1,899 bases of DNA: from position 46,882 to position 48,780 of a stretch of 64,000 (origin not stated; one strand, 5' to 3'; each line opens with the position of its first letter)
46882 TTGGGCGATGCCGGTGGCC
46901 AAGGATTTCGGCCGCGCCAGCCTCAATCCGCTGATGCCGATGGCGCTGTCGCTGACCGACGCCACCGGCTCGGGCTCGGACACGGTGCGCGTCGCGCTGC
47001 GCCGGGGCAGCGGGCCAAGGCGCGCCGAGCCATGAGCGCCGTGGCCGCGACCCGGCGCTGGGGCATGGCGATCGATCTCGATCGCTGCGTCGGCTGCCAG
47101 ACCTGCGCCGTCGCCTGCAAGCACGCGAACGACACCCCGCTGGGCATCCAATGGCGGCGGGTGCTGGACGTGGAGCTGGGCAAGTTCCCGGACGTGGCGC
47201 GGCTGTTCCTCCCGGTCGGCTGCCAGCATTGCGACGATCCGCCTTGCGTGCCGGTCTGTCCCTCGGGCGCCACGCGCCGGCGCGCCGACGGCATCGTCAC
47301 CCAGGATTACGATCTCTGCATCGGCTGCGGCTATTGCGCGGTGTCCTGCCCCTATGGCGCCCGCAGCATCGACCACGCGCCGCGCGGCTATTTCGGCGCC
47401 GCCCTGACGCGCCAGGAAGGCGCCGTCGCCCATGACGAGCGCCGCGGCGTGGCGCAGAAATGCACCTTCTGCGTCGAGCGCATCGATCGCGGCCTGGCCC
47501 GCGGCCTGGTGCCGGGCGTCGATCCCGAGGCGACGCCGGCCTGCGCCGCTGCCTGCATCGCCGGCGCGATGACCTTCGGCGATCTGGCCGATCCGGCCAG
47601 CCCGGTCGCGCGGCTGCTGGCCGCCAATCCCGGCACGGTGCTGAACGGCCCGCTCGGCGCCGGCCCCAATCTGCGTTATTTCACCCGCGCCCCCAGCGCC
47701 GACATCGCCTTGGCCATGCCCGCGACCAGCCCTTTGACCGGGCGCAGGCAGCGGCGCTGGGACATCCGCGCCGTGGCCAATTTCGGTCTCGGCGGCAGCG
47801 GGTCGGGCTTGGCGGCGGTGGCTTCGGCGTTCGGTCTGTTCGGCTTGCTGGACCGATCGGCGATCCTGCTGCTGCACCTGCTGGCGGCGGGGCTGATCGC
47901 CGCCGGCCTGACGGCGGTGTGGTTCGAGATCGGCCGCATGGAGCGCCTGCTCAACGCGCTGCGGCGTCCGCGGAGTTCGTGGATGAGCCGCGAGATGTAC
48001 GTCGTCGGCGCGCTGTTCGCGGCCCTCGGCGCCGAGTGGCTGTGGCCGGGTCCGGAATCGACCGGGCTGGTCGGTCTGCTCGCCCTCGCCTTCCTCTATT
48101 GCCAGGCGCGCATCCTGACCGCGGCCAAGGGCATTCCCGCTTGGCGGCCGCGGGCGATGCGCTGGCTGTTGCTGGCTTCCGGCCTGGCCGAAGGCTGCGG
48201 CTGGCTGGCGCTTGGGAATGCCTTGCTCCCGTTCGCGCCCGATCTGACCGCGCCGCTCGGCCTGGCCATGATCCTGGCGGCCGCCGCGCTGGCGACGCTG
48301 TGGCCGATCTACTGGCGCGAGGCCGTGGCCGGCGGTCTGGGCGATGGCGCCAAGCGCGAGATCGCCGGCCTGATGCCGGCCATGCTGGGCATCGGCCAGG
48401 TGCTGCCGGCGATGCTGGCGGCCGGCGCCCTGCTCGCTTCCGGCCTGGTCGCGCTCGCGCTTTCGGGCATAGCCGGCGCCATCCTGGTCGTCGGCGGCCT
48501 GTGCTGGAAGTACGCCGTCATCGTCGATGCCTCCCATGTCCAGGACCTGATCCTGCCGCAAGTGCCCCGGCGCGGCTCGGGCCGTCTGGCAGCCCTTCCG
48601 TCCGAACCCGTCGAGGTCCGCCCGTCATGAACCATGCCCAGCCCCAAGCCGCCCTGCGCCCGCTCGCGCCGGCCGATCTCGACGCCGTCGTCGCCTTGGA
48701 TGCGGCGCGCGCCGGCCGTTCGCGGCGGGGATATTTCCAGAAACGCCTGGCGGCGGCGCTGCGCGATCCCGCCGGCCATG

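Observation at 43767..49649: Uncharacterised cytoplasm-facing molybdoenzyme operon: hotdog thioesterase, Mo subunit, fused FeS/anchor and tandem GNAT, next to the benzoyl-CoA cluster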

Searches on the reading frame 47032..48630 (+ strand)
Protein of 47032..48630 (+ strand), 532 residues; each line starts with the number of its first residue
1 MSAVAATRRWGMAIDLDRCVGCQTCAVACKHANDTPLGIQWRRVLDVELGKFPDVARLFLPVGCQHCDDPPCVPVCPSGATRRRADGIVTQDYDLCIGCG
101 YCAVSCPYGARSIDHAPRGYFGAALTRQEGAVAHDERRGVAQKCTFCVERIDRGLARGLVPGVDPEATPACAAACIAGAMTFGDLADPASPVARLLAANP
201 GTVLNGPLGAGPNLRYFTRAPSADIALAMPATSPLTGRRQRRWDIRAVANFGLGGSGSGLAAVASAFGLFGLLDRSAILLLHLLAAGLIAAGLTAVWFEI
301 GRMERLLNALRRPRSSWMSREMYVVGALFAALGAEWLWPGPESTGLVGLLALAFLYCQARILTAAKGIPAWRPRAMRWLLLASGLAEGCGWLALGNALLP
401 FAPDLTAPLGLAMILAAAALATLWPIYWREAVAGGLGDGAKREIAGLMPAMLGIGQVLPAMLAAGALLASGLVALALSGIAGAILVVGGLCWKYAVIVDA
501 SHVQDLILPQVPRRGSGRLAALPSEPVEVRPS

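Call 3: search_protein_families(library=pfam, proteins=[window:47032-48630:+], max_evalue=0.01)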
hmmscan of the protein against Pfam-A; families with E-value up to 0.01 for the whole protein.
window:47032-48630:+ (532 aa): 13 families
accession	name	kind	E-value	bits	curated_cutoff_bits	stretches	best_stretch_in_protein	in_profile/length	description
PF13247.11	Fer4_11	-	1.4e-14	54.5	26.2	2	57-113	3-61/100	4Fe-4S dicluster domain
PF12838.12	Fer4_7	-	6.4e-11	43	27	1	96-179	2-52/52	4Fe-4S dicluster domain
PF00037.32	Fer4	-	3e-09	36.8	21.1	2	90-111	2-23/24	4Fe-4S binding domain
PF12797.12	Fer4_2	-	1.9e-08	34.2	24.5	2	10-30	1-21/22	4Fe-4S binding domain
PF13237.11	Fer4_10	-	1.7e-07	31.5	25.5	2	89-175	2-52/53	4Fe-4S dicluster domain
PF12837.12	Fer4_6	-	3.1e-07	30.4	25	2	92-110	5-23/24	4Fe-4S binding domain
PF13187.11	Fer4_9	-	3.8e-07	30.5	27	2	64-110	2-51/52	4Fe-4S dicluster domain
PF13534.11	Fer4_17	-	4.4e-06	27.6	22.2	1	96-147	2-49/61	4Fe-4S dicluster domain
PF13183.11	Fer4_8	-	0.0001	23.2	27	1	94-147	3-57/68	4Fe-4S dicluster domain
PF03916.19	NrfD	-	0.00023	21.3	25.8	1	243-339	11-111/313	Polysulphide reductase, NrfD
PF14697.11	Fer4_21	-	0.00068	20.2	35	0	14-32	3-21/59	4Fe-4S dicluster domain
PF25160.1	LdpA_Fe-S-bd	-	0.0018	18.5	27.6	1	70-109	7-41/49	LdpA Fe-S cluster-binding domain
PF04976.17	DmsC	-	0.0024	17.8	22.3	1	277-337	47-102/275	DMSO reductase anchor subunit (DmsC)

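Call 4: search_protein_families(library=ncbifam, proteins=[window:47032-48630:+], max_evalue=0.01)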
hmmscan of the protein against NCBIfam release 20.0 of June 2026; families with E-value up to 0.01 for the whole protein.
window:47032-48630:+ (532 aa): 46 families (the best 25 are shown)
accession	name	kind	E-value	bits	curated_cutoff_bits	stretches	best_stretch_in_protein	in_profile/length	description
NF045797.1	DsrO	equivalog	1.2e-50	172.1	200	1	5-217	39-234/235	sulfate reduction electron transfer complex DsrMKJOP subunit DsrO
NF041782.1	mnquin_red_QrcC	equivalog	2.4e-43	148.5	400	1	10-219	1-227/239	menaquinone reductase iron-sulfur cluster-binding subunit QrcC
NF041715.1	arsenate_red_ArrB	equivalog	1e-42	146.3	450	2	9-114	2-107/233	arsenate respiratory reductase iron-sulfur subunit ArrB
NF011569.0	PRK14993.1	equivalog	4.6e-40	137.6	416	1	7-198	41-201/244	tetrathionate reductase subunit TtrB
TIGR02951.1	DMSO_dmsB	equivalog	1.2e-36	126.1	214.1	1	10-115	2-116/161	DMSO/selenate family reductase complex B subunit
TIGR03149.1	cyt_nit_nrfC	equivalog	8.7e-34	116.8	377.6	2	6-114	35-145/225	cytochrome c nitrite reductase Fe-S protein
NF038355.1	FDH3_beta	equivalog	4.3e-28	98.6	240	1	13-150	6-124/180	formate dehydrogenase FDH3 subunit beta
NF008134.0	PRK10882.1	equivalog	1.4e-21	76.9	263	2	63-110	112-160/329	hydrogenase 2 operon protein HybA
TIGR03478.1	DMSO_red_II_bet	subfamily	3.2e-20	72.3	480.7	2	46-198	113-233/321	DMSO reductase family type II enzyme, iron-sulfur subunit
NF042979.1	EthbenzDh_ebdB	equivalog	7.1e-17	61.3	740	2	33-217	124-275/354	ethylbenzene dehydrogenase subunit beta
NF009408.0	PRK12769.1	equivalog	1.9e-14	52.7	1003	1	15-151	8-128/659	formate-dependent uric acid utilization protein AegA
TIGR01582.1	FDH-beta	equivalog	6.7e-14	51.7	334.7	1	13-184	25-181/283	formate dehydrogenase subunit beta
TIGR01660.1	narH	equivalog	8.9e-14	50.8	524.05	2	50-108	169-228/492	nitrate reductase subunit beta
NF045715.1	sulf_resp_HmcB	equivalog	9.5e-14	51.2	420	1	58-188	101-201/307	sulfate respiration complex iron-sulfur protein HmcB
NF045766.1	PhenlGlyoxDHPadI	equivalog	1.9e-12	46.7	700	1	12-115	7-107/443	NADH-dependent phenylglyoxylate dehydrogenase subunit beta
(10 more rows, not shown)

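Call 75: find_homologous_proteins(query=window:47032-48630:+)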
Query window:47032-48630:+ (532 aa): 1555 proteins with E <= 0.001 among 8000 candidates; the best 120 are listed.
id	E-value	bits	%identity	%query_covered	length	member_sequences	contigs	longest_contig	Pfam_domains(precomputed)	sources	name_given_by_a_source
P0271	0.0e+0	1183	100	100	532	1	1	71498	PF12797.13,PF12837.13,PF13247.12,PF00037.33,PF12838.13,PF13534.12,PF13237.12,PF13187.12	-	-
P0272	1.3e-170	587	54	96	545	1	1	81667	PF04976.18,PF12797.13,PF12837.13,PF13247.12,PF00037.33,PF12838.13,PF13237.12,PF13183.12,PF13187.12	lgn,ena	-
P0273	1.8e-170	586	54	97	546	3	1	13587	PF12797.13,PF12837.13,PF13247.12,PF00037.33,PF12838.13,PF13237.12,PF13183.12,PF13187.12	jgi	-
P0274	2.4e-168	579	54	96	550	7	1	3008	PF12797.13,PF12837.13,PF13247.12,PF00037.33,PF12838.13,PF13237.12,PF13187.12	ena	-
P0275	3.3e-168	579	57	97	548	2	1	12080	PF12797.13,PF12837.13,PF13247.12,PF00037.33,PF03916.20,PF12838.13,PF13237.12,PF13187.12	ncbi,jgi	jgi:phenylacetyl-CoA:acceptor oxidoreductase subunit 1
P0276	5.5e-166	571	55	96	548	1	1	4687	PF04976.18,PF12797.13,PF12837.13,PF13247.12,PF00037.33,PF12838.13,PF13237.12,PF13187.12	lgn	-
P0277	2.6e-165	569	53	97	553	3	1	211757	PF12797.13,PF12837.13,PF13247.12,PF00037.33,PF12838.13,PF13187.12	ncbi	-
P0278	6.5e-163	561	55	96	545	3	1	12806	PF12797.13,PF12837.13,PF13247.12,PF00037.33,PF03916.20,PF12838.13,PF13237.12,PF13187.12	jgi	jgi:phenylacetyl-CoA:acceptor oxidoreductase subunit 1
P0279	8.0e-163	561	53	96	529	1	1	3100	PF12797.13,PF12837.13,PF13247.12,PF00037.33,PF03916.20,PF12838.13,PF13237.12,PF13187.12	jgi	jgi:phenylacetyl-CoA:acceptor oxidoreductase subunit 1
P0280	1.4e-162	560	54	98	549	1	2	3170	PF12797.13,PF12837.13,PF13247.12,PF00037.33,PF03916.20,PF12838.13,PF13237.12,PF13183.12,PF13187.12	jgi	jgi:phenylacetyl-CoA:acceptor oxidoreductase subunit 1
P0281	1.2e-160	554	54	97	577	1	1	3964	PF12797.13,PF12837.13,PF13247.12,PF00037.33,PF03916.20,PF12838.13,PF13237.12,PF13183.12,PF13187.12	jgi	jgi:phenylacetyl-CoA:acceptor oxidoreductase subunit 1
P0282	1.6e-160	553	52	98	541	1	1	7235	PF12797.13,PF12837.13,PF13247.12,PF00037.33,PF12838.13,PF13237.12,PF13187.12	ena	-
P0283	8.1e-160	551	52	98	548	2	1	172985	PF12797.13,PF12837.13,PF13247.12,PF00037.33,PF03916.20,PF12838.13,PF13237.12,PF13187.12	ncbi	-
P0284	1.4e-158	547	51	96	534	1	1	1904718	PF12797.13,PF12837.13,PF13247.12,PF00037.33,PF12838.13,PF13237.12,PF13183.12,PF13187.12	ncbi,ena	-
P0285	1.5e-158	547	51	98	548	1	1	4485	PF12797.13,PF12837.13,PF13247.12,PF00037.33,PF12838.13,PF13237.12,PF13183.12,PF13187.12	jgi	-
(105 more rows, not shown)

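Call 87: predict_structure(alignment_id=A2)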
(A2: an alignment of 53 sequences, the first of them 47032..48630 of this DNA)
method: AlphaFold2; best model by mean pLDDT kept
length: 532 residues; sequences in the alignment: 53
mean_pLDDT: 80.2   pTM: 0.83
mean pLDDT of the five models: 80.2, 79.3, 75.8, 71.6, 67.2
residues with pLDDT >= 90: 229; 70-90: 161; 50-70: 91; < 50: 51
segments of 3 or more residues with pLDDT < 50: 1-3, 35-44, 112-115, 221-232, 513-528, 530-532
pLDDT, mean of each block of 10 residues (from residue 1): 70 81 70 50 48 53 67 79 85 75 73 52 66 61 76 95 92 85 93 86 77 76 43 58 75 96 98 97 98 81 72 81 95 97 98 96 86 95 98 96 93 98 95 85 90 93 98 97 97 90 66 44 45 46
secondary structure, 60 per line:
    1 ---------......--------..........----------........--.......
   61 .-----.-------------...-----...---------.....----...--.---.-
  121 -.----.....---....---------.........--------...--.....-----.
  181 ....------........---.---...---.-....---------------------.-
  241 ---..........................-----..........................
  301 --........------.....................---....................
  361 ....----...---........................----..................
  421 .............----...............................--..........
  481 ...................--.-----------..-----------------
elements in order: E10-15 H24-33 E44-51 E54-61 E81-83 E89-91 H101-105 H127-131 H148-156 H170-174 E180-184 H191-198 E214-217 H244-269 H275-300 H303-310 H317-337 H341-364 H375-398 H403-433 H438-468 H471-499

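Call 89: fold_search(model_id=the predicted structure, library=pdb)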
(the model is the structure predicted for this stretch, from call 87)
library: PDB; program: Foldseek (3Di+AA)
matches with E <= 10: 145; with E <= 0.001: 11
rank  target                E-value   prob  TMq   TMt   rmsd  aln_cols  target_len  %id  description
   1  6cz7_B                3.9e-11  1.00  0.32  0.69   6.0       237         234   34  The arsenate respiratory reductase (Arr) complex from Shewanella sp. ANA-3 (released 2018-08-15)
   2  2vpw_B                1.5e-09  1.00  0.30  0.80   3.7       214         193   40  Polysulfide reductase with bound menaquinone (released 2008-06-10)
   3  8k9e_B                2.6e-08  1.00  0.31  0.18   6.4       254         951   27  Cryo-EM structure of the photosynthetic alternative complex III from Chloroflexus aurantiacus at 3.3 angstrom (released 2024-03-06)
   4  9ilt_B                4.2e-08  1.00  0.31  0.18   6.5       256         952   28  Crystal structure of alternative complex III from Chloroflexus aurantiacus (released 2025-03-19)
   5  4v4c_B                7.9e-07  1.00  0.28  0.52   5.5       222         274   23  Crystal Structure of Pyrogallol-Phloroglucinol Transhydroxylase from Pelobacter acidigallici (released 2014-07-09)
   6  1kqf_B                1.2e-06  1.00  0.28  0.49   5.7       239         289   27  FORMATE DEHYDROGENASE N FROM E. COLI (released 2002-03-15)
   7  4ydd_B                1.8e-06  1.00  0.28  0.44   9.3       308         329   23  Crystal structure of the perchlorate reductase PcrAB from Azospira suillum PS (released 2016-03-09)
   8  6lod_B                2.8e-06  1.00  0.33  0.19   5.0       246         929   31  Cryo-EM structure of the air-oxidized photosynthetic alternative complex III from Roseiflexus castenholzii (released 2020-11-04)
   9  6btm_B                5.3e-06  1.00  0.32  0.18   8.2       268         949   27  Structure of Alternative Complex III from Flavobacterium johnsoniae (Wild Type) (released 2018-05-09)
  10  2ivf_B                8.6e-06  1.00  0.28  0.43   6.8       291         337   22  Ethylbenzene dehydrogenase from Aromatoleum aromaticum (released 2006-09-14)
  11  2vpw_C                1.6e-04  1.00  0.38  0.76   4.0       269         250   19  Polysulfide reductase with bound menaquinone (released 2008-06-10)
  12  8k9e_C                4.2e-03  1.00  0.36  0.42   6.3       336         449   14  Cryo-EM structure of the photosynthetic alternative complex III from Chloroflexus aurantiacus at 3.3 angstrom (released 2024-03-06)
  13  1r27_B                5.0e-03  1.00  0.23  0.26  11.3       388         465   16  Crystal Structure of NarGH complex (released 2004-02-17)
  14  6lod_C                5.2e-03  1.00  0.40  0.45   5.1       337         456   11  Cryo-EM structure of the air-oxidized photosynthetic alternative complex III from Roseiflexus castenholzii (released 2020-11-04)
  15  6btm_C                5.7e-03  1.00  0.37  0.42   6.8       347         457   14  Structure of Alternative Complex III from Flavobacterium johnsoniae (Wild Type) (released 2018-05-09)
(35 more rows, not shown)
